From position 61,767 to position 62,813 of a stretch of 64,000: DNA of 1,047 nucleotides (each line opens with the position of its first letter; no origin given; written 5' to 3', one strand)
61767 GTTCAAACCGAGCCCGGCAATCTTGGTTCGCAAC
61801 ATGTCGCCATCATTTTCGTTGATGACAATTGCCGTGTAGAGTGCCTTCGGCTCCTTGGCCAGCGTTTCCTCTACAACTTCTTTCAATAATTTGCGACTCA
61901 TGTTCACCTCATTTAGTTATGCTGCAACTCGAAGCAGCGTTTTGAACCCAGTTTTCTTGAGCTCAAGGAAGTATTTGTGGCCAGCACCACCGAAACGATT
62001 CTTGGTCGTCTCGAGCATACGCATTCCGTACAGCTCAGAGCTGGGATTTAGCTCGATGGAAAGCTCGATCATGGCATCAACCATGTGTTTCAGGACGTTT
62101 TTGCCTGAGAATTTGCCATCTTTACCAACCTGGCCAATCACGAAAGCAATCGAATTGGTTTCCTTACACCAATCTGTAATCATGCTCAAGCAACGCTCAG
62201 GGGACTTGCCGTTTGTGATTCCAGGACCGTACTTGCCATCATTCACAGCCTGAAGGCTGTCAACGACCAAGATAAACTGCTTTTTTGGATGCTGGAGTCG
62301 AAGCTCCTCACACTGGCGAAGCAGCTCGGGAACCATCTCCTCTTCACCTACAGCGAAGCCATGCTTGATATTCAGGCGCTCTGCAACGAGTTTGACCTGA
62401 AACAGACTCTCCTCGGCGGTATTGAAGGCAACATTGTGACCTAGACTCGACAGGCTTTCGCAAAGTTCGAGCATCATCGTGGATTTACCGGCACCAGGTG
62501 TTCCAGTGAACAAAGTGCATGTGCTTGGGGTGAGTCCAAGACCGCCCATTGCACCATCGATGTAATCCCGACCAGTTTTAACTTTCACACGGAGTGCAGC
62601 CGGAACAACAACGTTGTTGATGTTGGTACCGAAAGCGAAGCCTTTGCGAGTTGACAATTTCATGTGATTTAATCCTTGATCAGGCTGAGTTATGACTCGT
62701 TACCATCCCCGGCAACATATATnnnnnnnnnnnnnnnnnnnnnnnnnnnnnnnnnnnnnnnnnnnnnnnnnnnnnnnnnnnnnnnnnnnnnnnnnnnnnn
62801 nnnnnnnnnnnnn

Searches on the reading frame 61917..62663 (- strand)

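Call 11: search_protein_families(library=phrogs, proteins=[window:61917-62663:-], max_evalue=0.001)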
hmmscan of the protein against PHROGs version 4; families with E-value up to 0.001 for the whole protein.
window:61917-62663:- (248 aa): 5 families
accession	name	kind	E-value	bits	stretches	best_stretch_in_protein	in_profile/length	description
phrog_26214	-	unknown function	2e-19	70.5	1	28-242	37-239/420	-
phrog_6891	-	other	1.6e-09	38.8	1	51-201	46-179/310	ATPase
phrog_19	-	DNA, RNA and nucleotide metabolism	2.1e-09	37.8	1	26-90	333-396/621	DnaB-like replicative helicase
phrog_243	-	DNA, RNA and nucleotide metabolism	1.7e-05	24.9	0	116-225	130-244/273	DnaB-like replicative helicase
phrog_239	-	DNA, RNA and nucleotide metabolism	6.1e-05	23.1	0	42-86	353-398/801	DNA primase/helicase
